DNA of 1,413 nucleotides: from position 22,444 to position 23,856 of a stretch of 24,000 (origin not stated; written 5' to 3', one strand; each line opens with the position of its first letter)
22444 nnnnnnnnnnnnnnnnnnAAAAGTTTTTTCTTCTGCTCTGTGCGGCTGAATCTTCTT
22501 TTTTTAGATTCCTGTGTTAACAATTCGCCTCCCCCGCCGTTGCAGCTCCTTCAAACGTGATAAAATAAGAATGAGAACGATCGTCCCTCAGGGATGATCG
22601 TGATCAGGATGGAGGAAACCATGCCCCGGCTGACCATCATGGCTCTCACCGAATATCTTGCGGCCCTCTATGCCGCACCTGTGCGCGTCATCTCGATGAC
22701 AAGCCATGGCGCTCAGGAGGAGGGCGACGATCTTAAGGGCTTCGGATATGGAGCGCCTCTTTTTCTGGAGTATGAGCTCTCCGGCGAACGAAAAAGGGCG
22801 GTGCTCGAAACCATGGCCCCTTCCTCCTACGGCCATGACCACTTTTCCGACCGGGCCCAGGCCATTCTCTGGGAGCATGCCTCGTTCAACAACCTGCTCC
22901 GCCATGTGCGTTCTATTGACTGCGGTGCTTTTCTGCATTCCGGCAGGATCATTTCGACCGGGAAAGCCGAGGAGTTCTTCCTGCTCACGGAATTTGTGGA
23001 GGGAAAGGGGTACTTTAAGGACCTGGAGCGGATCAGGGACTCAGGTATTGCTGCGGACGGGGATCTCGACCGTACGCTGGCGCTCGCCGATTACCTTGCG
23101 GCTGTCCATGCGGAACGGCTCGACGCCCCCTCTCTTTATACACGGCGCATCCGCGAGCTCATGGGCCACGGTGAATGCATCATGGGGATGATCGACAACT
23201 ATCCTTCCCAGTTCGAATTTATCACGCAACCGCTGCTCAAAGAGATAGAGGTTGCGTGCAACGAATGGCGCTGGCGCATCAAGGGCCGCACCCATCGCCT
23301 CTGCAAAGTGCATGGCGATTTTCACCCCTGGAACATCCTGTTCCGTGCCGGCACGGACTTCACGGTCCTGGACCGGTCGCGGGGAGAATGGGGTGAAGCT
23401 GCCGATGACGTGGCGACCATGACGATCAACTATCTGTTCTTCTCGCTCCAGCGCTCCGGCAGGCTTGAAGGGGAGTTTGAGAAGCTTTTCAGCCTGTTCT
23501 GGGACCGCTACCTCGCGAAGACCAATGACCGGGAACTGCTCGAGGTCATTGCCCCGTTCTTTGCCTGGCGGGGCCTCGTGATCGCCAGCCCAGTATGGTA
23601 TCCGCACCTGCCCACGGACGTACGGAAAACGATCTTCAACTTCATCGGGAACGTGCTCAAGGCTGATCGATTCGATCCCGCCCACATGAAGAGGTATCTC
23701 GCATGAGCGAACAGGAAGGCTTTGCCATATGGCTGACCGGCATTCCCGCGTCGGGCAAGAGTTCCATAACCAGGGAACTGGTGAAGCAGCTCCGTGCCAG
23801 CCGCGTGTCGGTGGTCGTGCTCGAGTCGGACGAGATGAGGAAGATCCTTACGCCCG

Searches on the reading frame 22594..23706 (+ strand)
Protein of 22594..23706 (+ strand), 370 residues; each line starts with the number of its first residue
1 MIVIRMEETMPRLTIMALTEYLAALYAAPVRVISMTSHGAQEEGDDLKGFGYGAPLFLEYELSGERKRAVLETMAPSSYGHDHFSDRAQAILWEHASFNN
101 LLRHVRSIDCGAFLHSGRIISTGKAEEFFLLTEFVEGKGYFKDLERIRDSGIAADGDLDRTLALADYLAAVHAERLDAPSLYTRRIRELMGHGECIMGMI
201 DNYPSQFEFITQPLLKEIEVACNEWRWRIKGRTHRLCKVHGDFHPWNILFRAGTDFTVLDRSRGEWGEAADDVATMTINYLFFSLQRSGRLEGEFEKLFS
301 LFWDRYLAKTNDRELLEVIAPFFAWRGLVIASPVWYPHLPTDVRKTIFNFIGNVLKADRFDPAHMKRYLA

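Call 10: search_protein_families(library=pfam, proteins=[window:22594-23706:+], max_evalue=0.001)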
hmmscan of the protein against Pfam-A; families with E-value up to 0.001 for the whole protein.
window:22594-23706:+ (370 aa): 1 family
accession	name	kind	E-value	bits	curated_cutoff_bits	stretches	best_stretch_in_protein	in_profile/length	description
PF01636.29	APH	-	6.2e-07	29.9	23.2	1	127-280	70-212/239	Phosphotransferase enzyme family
